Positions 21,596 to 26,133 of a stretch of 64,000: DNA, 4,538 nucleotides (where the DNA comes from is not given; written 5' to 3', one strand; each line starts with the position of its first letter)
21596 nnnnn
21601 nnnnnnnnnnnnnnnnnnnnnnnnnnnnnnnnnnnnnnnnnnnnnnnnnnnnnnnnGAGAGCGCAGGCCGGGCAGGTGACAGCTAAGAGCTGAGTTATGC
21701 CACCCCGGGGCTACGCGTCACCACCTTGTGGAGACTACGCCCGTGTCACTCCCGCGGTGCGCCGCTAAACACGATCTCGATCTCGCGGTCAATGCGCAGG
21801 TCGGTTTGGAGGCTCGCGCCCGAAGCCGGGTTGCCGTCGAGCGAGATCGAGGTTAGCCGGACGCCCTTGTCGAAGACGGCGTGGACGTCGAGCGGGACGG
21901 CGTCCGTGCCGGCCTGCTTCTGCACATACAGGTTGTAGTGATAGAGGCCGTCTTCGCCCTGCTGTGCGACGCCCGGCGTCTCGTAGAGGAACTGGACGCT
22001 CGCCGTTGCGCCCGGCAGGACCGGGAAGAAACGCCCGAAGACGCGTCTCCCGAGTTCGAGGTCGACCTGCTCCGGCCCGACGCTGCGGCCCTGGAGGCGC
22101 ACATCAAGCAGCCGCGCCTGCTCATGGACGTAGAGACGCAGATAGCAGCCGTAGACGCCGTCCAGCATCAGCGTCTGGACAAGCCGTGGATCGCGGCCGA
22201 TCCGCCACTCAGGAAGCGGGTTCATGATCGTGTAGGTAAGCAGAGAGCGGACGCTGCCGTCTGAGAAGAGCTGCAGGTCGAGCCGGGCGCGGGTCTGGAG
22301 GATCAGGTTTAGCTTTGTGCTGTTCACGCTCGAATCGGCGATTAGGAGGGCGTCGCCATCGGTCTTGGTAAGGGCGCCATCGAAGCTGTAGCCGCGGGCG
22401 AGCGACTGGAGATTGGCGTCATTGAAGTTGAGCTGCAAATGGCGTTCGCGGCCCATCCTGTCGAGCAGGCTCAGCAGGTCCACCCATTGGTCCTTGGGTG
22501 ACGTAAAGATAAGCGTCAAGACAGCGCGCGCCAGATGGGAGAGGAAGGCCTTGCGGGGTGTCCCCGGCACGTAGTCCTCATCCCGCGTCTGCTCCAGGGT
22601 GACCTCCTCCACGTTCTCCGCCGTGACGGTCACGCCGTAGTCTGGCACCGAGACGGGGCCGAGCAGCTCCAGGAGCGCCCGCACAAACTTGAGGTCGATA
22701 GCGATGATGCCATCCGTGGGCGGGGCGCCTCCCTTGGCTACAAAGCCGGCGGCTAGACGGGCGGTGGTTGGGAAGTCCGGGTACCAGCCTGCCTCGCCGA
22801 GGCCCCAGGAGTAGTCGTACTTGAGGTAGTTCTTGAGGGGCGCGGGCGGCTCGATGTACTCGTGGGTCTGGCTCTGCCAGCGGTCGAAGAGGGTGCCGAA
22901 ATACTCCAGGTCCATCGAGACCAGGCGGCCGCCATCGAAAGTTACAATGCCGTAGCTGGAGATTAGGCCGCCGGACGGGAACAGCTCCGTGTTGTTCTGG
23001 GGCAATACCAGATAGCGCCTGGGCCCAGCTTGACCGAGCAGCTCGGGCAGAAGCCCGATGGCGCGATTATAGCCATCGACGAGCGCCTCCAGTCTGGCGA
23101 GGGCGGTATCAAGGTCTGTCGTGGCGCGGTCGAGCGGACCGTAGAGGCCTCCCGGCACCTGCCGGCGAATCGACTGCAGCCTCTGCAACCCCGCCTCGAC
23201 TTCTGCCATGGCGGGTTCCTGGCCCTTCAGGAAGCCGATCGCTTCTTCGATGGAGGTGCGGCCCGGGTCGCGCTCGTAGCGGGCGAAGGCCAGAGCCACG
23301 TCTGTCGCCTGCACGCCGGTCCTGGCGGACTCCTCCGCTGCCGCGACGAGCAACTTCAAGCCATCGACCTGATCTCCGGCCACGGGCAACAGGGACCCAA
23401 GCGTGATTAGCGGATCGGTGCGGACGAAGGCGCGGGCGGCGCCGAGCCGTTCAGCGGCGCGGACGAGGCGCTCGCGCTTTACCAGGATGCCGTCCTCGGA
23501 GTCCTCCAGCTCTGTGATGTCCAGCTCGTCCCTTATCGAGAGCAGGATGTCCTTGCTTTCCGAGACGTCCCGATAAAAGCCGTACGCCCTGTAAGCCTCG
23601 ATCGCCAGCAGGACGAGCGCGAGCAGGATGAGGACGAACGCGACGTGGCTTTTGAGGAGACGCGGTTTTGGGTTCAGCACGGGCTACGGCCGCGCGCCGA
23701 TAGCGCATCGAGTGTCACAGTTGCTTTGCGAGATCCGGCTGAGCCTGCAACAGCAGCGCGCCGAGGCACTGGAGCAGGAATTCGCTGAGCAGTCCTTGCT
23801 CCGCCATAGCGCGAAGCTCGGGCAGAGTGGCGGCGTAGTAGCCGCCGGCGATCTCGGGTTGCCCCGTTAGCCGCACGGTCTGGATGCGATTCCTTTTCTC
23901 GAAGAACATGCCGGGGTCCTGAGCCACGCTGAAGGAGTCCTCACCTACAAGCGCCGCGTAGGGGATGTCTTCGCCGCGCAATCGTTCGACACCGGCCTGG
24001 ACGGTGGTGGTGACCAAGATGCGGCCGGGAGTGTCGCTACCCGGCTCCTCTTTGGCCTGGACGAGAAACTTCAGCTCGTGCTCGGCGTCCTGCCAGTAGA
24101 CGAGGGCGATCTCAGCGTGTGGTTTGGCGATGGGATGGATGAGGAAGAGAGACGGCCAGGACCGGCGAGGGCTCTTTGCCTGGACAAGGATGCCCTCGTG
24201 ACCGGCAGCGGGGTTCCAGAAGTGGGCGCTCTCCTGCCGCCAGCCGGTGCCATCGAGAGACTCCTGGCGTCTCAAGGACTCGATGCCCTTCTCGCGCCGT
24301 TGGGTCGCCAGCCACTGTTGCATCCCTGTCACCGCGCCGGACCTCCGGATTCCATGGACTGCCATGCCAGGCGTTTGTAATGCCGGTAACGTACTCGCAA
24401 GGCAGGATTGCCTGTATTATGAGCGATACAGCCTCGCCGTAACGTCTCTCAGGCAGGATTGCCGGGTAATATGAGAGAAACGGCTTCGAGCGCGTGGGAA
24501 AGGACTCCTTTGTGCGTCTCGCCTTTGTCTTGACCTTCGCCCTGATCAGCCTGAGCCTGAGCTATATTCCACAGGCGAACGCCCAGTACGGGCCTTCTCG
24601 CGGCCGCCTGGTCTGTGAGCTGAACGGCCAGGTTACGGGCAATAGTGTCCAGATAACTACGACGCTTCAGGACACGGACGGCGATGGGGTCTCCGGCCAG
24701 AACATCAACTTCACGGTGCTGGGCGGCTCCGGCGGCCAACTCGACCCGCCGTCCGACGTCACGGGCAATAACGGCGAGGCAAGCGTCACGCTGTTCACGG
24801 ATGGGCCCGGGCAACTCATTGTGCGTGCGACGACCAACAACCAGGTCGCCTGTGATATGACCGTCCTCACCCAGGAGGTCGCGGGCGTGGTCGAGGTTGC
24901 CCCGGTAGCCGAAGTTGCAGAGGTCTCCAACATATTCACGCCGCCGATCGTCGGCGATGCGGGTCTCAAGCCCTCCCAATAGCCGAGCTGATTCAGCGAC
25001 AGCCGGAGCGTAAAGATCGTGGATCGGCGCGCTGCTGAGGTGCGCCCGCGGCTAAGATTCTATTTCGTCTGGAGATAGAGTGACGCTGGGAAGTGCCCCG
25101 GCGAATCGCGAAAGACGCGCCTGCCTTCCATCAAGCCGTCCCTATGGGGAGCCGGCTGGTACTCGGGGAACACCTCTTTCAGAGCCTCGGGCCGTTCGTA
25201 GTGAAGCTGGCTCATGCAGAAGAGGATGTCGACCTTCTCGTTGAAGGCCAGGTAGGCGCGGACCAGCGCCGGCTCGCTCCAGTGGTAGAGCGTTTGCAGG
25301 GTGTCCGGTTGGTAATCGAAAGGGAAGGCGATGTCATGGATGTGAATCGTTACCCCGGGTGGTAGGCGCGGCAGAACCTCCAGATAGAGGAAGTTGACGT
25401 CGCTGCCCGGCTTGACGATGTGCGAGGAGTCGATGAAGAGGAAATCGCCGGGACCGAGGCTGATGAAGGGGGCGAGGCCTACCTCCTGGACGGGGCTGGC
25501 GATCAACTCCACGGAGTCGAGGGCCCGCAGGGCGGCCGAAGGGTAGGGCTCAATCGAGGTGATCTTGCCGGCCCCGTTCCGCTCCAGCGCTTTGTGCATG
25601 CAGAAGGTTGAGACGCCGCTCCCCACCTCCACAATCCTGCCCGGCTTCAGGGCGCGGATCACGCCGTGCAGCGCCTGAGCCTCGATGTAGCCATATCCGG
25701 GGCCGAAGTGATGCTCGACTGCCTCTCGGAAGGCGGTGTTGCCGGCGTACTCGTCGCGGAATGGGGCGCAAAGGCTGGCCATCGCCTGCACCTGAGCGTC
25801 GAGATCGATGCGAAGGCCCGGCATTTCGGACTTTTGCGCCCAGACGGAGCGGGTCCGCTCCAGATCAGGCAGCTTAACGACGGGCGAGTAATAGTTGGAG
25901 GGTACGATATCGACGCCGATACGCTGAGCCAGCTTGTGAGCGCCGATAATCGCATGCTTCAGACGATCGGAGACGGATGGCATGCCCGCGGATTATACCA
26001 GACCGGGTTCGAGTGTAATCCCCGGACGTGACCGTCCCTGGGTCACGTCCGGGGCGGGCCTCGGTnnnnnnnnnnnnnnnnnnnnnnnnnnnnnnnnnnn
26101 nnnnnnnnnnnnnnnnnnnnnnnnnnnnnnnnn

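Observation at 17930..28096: Two paralogous right-handed beta-helix proteins: one TM-anchored, one fused to a CAP domain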

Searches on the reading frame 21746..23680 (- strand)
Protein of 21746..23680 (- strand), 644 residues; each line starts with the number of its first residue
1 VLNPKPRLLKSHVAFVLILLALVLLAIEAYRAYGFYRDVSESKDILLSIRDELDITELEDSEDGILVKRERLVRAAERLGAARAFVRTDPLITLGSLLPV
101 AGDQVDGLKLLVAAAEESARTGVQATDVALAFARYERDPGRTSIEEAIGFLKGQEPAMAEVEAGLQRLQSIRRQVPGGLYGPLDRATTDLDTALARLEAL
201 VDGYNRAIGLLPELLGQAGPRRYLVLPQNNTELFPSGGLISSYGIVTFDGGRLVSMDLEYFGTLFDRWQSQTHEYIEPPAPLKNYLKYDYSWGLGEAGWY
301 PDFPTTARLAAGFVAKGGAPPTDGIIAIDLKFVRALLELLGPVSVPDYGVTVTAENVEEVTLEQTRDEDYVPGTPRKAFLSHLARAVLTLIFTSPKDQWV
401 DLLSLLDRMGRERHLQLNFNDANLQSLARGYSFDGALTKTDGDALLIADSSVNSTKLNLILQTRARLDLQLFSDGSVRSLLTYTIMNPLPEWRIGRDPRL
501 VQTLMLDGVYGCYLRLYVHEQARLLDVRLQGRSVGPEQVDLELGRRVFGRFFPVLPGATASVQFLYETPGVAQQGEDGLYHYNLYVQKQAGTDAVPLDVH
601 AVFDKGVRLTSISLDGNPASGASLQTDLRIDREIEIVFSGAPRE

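Call 9: search_protein_families(library=pfam, proteins=[window:21746-23680:-], max_evalue=0.001)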
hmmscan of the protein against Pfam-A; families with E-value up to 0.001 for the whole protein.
window:21746-23680:- (644 aa): 1 family
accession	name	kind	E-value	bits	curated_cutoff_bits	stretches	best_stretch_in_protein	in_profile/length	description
PF13196.11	DUF4012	-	7.3e-26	91.8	28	1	219-364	2-142/144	Protein of unknown function (DUF4012)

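Call 61: search_protein_families(library=ncbifam, proteins=[window:21746-23680:-], max_evalue=0.00001)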
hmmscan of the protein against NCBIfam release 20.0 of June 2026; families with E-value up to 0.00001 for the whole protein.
window:21746-23680:- (644 aa): 0 families

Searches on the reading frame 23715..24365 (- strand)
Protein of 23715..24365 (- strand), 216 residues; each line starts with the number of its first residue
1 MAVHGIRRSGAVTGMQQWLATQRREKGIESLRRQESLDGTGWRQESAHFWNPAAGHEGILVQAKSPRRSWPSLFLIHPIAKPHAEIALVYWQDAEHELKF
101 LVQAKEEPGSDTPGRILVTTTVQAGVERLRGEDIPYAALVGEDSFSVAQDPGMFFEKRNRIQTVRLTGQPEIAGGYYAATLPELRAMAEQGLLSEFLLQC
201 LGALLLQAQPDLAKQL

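Call 9: search_protein_families(library=pfam, proteins=[window:23715-24365:-], max_evalue=0.001)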
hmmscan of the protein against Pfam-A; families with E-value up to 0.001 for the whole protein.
window:23715-24365:- (216 aa): 1 family
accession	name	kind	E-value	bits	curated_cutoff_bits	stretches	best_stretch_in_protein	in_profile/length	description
PF03559.20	Hexose_dehydrat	-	0.00012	22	25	1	15-191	4-189/203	NDP-hexose 2,3-dehydratase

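Call 61: search_protein_families(library=ncbifam, proteins=[window:23715-24365:-], max_evalue=0.00001)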
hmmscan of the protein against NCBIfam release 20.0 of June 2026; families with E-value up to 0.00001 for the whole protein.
window:23715-24365:- (216 aa): 0 families

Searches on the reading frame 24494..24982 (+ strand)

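Call 9: search_protein_families(library=pfam, proteins=[window:24494-24982:+], max_evalue=0.001)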
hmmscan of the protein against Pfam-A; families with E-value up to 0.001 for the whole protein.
window:24494-24982:+ (162 aa): 1 family
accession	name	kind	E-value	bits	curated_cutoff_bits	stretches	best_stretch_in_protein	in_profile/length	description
PF02369.22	Big_1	-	3.8e-10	40.2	34.9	1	50-119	17-85/93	Bacterial Ig-like domain (group 1)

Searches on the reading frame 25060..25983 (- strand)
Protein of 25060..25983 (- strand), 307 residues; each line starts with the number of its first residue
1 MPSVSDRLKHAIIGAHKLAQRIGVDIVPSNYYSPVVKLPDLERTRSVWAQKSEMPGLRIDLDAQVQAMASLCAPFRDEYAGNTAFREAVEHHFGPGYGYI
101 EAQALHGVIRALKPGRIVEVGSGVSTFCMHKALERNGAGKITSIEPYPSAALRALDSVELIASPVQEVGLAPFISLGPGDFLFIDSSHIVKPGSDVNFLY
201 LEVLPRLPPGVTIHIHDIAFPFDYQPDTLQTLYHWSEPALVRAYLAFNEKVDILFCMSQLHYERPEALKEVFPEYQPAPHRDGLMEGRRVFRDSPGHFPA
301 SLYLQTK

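Call 9: search_protein_families(library=pfam, proteins=[window:25060-25983:-], max_evalue=0.001)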
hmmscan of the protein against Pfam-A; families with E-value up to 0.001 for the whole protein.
window:25060-25983:- (307 aa): 1 family
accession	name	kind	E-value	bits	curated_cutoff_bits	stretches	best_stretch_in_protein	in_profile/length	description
PF13578.12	Methyltransf_24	-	3.2e-15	57.3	26.3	1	118-218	1-105/105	Methyltransferase domain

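Call 61: search_protein_families(library=ncbifam, proteins=[window:25060-25983:-], max_evalue=0.00001)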
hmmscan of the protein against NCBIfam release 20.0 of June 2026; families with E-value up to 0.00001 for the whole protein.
window:25060-25983:- (307 aa): 0 families
